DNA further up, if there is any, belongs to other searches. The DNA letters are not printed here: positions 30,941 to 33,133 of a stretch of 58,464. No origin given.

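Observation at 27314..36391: Candidate c-di-GMP-gated exopolysaccharide operon that does not fit the known synthase gene sets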

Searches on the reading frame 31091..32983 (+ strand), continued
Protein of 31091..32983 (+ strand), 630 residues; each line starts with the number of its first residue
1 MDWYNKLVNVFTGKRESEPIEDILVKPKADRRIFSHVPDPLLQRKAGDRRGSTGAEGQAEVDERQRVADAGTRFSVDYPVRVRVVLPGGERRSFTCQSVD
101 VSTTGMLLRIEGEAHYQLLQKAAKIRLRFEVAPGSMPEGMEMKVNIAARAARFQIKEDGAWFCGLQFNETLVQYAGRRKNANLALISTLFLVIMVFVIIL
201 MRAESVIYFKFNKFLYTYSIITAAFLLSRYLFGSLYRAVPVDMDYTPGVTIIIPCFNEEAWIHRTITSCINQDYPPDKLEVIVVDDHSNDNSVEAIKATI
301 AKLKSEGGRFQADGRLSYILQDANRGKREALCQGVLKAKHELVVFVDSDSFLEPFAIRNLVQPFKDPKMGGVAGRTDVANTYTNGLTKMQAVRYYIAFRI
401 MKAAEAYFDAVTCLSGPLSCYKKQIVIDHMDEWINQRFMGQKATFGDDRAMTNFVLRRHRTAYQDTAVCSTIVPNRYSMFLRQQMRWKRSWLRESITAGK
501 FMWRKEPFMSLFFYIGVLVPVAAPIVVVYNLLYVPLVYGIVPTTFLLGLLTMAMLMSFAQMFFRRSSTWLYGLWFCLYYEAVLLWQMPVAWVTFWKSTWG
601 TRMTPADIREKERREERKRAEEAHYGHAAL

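Call 47: predict_structure(alignment_id=A4)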
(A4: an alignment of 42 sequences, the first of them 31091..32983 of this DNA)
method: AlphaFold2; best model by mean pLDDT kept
length: 630 residues; sequences in the alignment: 42
mean_pLDDT: 58.2   pTM: 0.49
mean pLDDT of the five models: 58.2, 56.9, 56.6, 55.3, 55.1
residues with pLDDT >= 90: 16; 70-90: 175; 50-70: 198; < 50: 241
segments of 3 or more residues with pLDDT < 50: 1-75, 137-139, 228-241, 366-374, 376-416, 438-446, 460-492, 497-510, 559-566, 596-607, 628-630
pLDDT, mean of each block of 10 residues (from residue 1): 38 36 35 39 41 39 40 57 87 84 73 84 88 53 80 75 75 57 54 62 58 51 51 43 66 74 75 76 79 83 70 81 75 87 73 60 49 43 36 36 33 45 78 61 48 54 36 33 42 47 46 50 61 71 65 53 48 54 54 46 47 75 57
secondary structure, 60 per line:
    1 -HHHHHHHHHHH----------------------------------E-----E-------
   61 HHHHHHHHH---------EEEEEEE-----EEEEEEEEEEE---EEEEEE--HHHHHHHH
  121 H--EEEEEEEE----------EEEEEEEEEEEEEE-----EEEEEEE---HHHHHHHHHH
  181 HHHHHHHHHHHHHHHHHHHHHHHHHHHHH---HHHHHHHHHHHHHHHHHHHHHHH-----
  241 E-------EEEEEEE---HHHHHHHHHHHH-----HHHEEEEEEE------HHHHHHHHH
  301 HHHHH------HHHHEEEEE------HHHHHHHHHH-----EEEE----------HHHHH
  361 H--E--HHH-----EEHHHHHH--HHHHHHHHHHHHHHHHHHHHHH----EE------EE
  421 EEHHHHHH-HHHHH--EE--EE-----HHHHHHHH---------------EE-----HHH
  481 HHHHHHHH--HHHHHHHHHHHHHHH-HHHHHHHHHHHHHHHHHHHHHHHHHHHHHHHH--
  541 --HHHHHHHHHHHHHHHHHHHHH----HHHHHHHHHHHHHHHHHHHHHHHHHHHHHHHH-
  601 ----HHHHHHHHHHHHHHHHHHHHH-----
elements in order (helices of 4 or more, strands of 3 or more residues): H2-12 H61-69 E79-85 E91-101 E105-110 H113-121 E124-131 E142-155 E161-167 H171-209 H213-235 E249-255 H259-270 E279-285 H292-305 H312-315 E316-320 H327-336 E342-345 H356-361 H377-382 H385-406 E419-422 H423-428 H430-434 H448-455 H478-488 H491-505 H507-538 H543-563 H568-599 H605-625

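Call 50: fold_search(model_id=the predicted structure, library=pdb)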
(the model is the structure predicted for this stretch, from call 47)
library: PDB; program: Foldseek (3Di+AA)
matches with E <= 10: 1170; with E <= 0.001: 209
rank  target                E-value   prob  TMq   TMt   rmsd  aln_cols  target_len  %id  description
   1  8smm_A                6.5e-12  1.00  0.34  0.41  18.3       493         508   21  Xenopus laevis hyaluronan synthase 1 (released 2024-05-01)
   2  8smp_A                7.5e-12  1.00  0.43  0.50  10.1       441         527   22  Xenopus laevis hyaluronan synthase 1, UDP-bound, gating loop inserted state (released 2024-05-01)
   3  6yv7_B                1.6e-10  1.00  0.32  0.53  10.3       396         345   20  Mannosyltransferase PcManGT from Pyrobaculum calidifontis (released 2020-07-22)
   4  7sp7_A                2.4e-10  1.00  0.41  0.50   9.5       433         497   20  Chlorella virus hyaluronan synthase inhibited by UDP (released 2022-04-06)
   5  9yq5_A                3.4e-10  1.00  0.37  0.46  14.3       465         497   21  Chlorella virus hyaluronan synthase bound to an inserted UDP-GlcA (released 2025-12-10)
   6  7sp8_A                4.1e-10  1.00  0.34  0.42  17.3       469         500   20  Chlorella virus Hyaluronan Synthase bound to UDP-GlcNAc (released 2022-04-06)
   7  9yq2_A                7.1e-10  1.00  0.40  0.49   9.8       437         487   20  Chlorella virus hyaluronan synthase bound to DDM (released 2025-12-10)
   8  9yq4_A                9.0e-10  1.00  0.41  0.51   9.7       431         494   24  Chlorella virus hyaluronan synthase bound to a proofreading UDP-GlcA (released 2025-12-10)
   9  8sne_A                1.1e-09  1.00  0.39  0.49  10.2       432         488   20  Chlorella virus Hyaluronan Synthase bound to GlcA extended GlcNAc primer and UDP (released 2024-05-01)
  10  6yv7_A                1.2e-09  1.00  0.35  0.57   8.5       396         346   19  Mannosyltransferase PcManGT from Pyrobaculum calidifontis (released 2020-07-22)
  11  8snc_A                1.6e-09  1.00  0.40  0.49  10.3       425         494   21  Chlorella virus Hyaluronan Synthase bound to GlcA extended GlcNAc primer (released 2024-05-01)
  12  7sp6_A                1.6e-09  1.00  0.38  0.47  10.6       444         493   21  Chlorella virus hyaluronan synthase (released 2022-04-06)
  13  7sp9_A                2.0e-09  1.00  0.42  0.52   9.2       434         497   22  Chlorella virus Hyaluronan Synthase in the GlcNAc-primed channel-closed state (released 2022-04-06)
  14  9kqc_A                5.6e-09  1.00  0.42  0.51   9.8       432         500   23  Chlorella virus Hyaluronan Synthase bound to VNAR (released 2025-05-14)
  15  9fmz_A                2.7e-08  1.00  0.27  0.23  12.8       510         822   16  Cryo-EM structure of the c-di-GMP-bound synthase:pEtN transferase complex (BcsA-Bct-G3) from the E. coli cellulose sec (released 2024-10-16)
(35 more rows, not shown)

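Call 75: search_protein_families(library=pfam, proteins=[L066:2566-5898:+, L074:4264-5850:+, L048:4372-5862:+, L071:7332-9950:+, L066:15022-15678:+, L074:15185-15778:+], max_evalue=0.01)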
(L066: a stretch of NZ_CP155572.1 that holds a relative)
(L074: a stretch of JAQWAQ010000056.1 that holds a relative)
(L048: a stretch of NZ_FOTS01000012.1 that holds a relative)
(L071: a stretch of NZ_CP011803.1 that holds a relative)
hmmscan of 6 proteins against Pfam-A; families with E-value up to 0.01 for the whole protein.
L066:2566-5898:+ (1110 aa): 14 families
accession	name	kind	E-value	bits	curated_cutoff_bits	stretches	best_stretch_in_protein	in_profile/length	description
PF07719.23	TPR_2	-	6.1e-20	70.1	27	0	321-353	2-34/34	Tetratricopeptide repeat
PF14559.12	TPR_19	-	3.1e-19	69.5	25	0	233-280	3-50/68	Tetratricopeptide repeat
PF13428.12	TPR_14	-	2.7e-17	62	23.5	2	467-505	4-42/44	Tetratricopeptide repeat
PF13174.12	TPR_6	-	4.4e-15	55.6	26.3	0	321-352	1-32/33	Tetratricopeptide repeat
PF13432.12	TPR_16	-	1.8e-09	38.3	32.7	1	334-388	11-65/65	Tetratricopeptide repeat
PF13371.12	TPR_9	-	6e-08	33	35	1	340-390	15-65/73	Tetratricopeptide repeat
PF13431.12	TPR_17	-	1.8e-07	31.3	24.4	1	342-373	1-32/34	Tetratricopeptide repeat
PF12895.13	ANAPC3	-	6.8e-06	26.7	27.2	0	234-312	2-80/82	Anaphase-promoting complex, cyclosome, subunit 3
PF13176.12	TPR_7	-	9.2e-06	25.8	27.9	0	469-497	4-34/36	Tetratricopeptide repeat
PF13181.12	TPR_8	-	1.8e-05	25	25.7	0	468-496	5-33/34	Tetratricopeptide repeat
PF00515.34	TPR_1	-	2.7e-05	24.2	27.8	0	297-309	10-22/34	Tetratricopeptide repeat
PF13414.12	TPR_11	-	0.0013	18.8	26.8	0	327-361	1-35/42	TPR repeat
PF13424.12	TPR_12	-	0.002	18.7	30.1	0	502-530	7-35/77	Tetratricopeptide repeat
PF03704.23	BTAD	-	0.0046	17.8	22.1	1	469-524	67-122/146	Bacterial transcriptional activator domain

L074:4264-5850:+ (528 aa): 0 families

L048:4372-5862:+ (496 aa): 1 family
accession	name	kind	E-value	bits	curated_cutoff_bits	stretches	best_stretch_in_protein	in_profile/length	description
PF25755.1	Phage_T3_1_05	-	0.003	17.9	27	0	86-115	41-70/73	Enterobacteria phage T3 gene 1.05 protein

L071:7332-9950:+ (872 aa): 3 families
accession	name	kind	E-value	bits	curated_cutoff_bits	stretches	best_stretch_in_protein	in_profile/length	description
PF01522.26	Polysacc_deac_1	-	7.7e-55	184.6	23.1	3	665-795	3-123/124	Polysaccharide deacetylase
PF22537.1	WbmS-like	-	1.6e-06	28.7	27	0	674-711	2-40/186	Polysaccharide deacetylase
PF10096.14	DUF2334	-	0.009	16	26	0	686-807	20-122/203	Uncharacterized protein conserved in bacteria (DUF2334)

L066:15022-15678:+ (218 aa): 0 families

L074:15185-15778:+ (197 aa): 4 families
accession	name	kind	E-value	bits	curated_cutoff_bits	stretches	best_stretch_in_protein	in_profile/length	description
PF02915.23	Rubrerythrin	-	5.7e-30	104.9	22.8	1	11-144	1-136/137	Rubrerythrin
PF21349.2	RUBY_RBDX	-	3.8e-15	55.5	26.5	1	162-191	1-30/30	Rubrerythrin, rubredoxin-like domain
PF00210.30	Ferritin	-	7.7e-08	32.8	24.5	1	11-149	2-140/142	Ferritin-like domain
PF23458.2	DUF7130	-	2.7e-05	24.4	35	1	146-192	39-85/89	Domain of unknown function (DUF7130)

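Call 77: search_solved_structures(query=L066:2566-5898:+, max_evalue=0.1)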
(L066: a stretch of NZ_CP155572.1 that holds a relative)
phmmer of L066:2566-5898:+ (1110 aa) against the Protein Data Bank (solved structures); distinct sequences matched with E-value up to 0.1: 36.
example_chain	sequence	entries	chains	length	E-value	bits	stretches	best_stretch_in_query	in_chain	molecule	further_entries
9qhb_A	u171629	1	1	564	2.4e-07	32.3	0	294-394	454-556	Engineered tetratricopeptide repeat protein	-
3kd7_A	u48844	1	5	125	1.1e-06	30.2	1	292-391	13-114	CTPR390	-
6xt9_D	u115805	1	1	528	3e-06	28.7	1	224-380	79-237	Bardet-Biedl syndrome 4 protein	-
8bu0_A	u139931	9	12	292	7.5e-05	24.1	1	294-393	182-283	Consensus tetratricopeptide repeat protein | Crystal structure of an 8-repeat consensus TPR superhelix with Zinc. | Monomer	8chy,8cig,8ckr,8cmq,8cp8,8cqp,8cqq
9qhc_A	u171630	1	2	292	0.00016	23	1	294-394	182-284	Engineered tetratricopeptide repeat protein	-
6vbu_4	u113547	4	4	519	0.00029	22.1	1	224-376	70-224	Bardet-Biedl syndrome 4 protein homolog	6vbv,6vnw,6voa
4r7s_A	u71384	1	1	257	0.0004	21.7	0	285-380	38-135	Tetratricopeptide repeat protein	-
6vfi_B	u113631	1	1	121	0.00051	21.3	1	298-394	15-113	O43_dn18B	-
1na0_A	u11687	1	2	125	0.00058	21.2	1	294-394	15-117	designed protein CTPR3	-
6vfj_B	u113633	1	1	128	0.00068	20.9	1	298-401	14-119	I53_dn5B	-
8ump_A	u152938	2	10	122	0.0013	19.9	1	302-387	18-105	T33-ml35-redesigned-TPR-domain-fold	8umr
7obi_A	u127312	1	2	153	0.0023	19.2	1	235-392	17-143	CTPR-rv4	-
2wqh_A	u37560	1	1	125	0.003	18.8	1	294-394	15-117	CTPR3Y3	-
6vfh_A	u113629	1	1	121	0.0032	18.7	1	298-394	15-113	T33_dn10A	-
5xi8_A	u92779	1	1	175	0.004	18.4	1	392-484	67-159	Beta-barrel assembly-enhancing protease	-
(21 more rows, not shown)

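Call 91: search_protein_representatives(protein=window:31091-32983:+)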
Query: 630 residues. Proteins with E-value up to 0.001 (for the whole library): 36210; up to 1e-10: 5544; up to 1e-30: 610. The best 150 are listed.
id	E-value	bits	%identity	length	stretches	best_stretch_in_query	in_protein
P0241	2.5e-258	875.0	61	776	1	15-616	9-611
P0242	1.3e-249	846.2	61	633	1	5-624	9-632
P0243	1.3e-243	826.4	59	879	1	17-618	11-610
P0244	2.1e-225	766.2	56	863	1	16-622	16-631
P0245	1.8e-189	647.6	66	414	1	215-622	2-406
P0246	3.9e-183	626.6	53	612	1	76-618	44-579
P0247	2.4e-177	607.5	49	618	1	16-605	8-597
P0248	1.7e-167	575.0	45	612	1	16-592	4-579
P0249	6.1e-155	533.5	58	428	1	15-432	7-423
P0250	9.0e-151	519.7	43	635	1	22-620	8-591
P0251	2.5e-128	445.6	42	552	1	65-602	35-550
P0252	1.8e-126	439.5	43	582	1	76-602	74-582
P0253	1.2e-116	407.1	40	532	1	73-603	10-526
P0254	6.1e-115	401.4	71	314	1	221-466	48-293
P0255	7.0e-112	391.3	41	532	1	77-602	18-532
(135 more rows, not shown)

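Call 94: find_encoding_contigs(protein=P0253, flank=8000, max_places=2)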
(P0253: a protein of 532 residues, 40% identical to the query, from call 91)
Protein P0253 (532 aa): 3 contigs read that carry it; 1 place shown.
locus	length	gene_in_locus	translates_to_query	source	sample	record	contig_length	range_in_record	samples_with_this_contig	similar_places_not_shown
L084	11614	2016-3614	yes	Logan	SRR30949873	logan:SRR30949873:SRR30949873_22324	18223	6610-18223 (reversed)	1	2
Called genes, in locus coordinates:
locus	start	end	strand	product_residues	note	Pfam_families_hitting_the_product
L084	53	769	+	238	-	PF00230:MIP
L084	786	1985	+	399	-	PF01734:Patatin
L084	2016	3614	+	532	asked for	PF07238:PilZ, PF13506:Glyco_transf_21, PF00535:Glycos_transf_2, PF10111:Glyco_tranf_2_2, PF13641:Glyco_tranf_2_3, PF03142:Chitin_synth_2, PF01644:Chitin_synth_1, PF13632:Glyco_trans_2_3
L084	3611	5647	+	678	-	PF01522:Polysacc_deac_1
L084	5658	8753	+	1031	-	PF00515:TPR_1 (faint), PF07719:TPR_2 (faint), PF12895:ANAPC3 (faint), PF13414:TPR_11, PF13432:TPR_16, PF14559:TPR_19, PF14559:TPR_19, PF01522:Polysacc_deac_1, +11 more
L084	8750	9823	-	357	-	PF00704:Glyco_hydro_18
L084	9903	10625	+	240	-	PF01553:Acyltransferase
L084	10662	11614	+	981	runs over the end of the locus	PF13432:TPR_16 (weak), PF14559:TPR_19 (weak), PF14559:TPR_19, PF14559:TPR_19 (weak), PF23914:TPR_CcmH_CycH, PF12895:ANAPC3 (weak), PF14559:TPR_19, PF23914:TPR_CcmH_CycH, +19 more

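Call 95: find_encoding_contigs(protein=P0251, flank=8000, max_places=2)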
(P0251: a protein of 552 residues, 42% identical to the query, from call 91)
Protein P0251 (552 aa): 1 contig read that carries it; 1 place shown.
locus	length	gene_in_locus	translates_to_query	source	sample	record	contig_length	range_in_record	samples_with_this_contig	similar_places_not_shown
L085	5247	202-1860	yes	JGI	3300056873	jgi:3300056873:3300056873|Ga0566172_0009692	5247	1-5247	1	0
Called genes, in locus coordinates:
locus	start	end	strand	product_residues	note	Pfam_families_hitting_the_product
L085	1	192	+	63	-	?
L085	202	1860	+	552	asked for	PF07238:PilZ, PF13506:Glyco_transf_21, PF13641:Glyco_tranf_2_3, PF00535:Glycos_transf_2, PF01644:Chitin_synth_1, PF03142:Chitin_synth_2, PF13632:Glyco_trans_2_3 (weak)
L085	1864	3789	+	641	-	-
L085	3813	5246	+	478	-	?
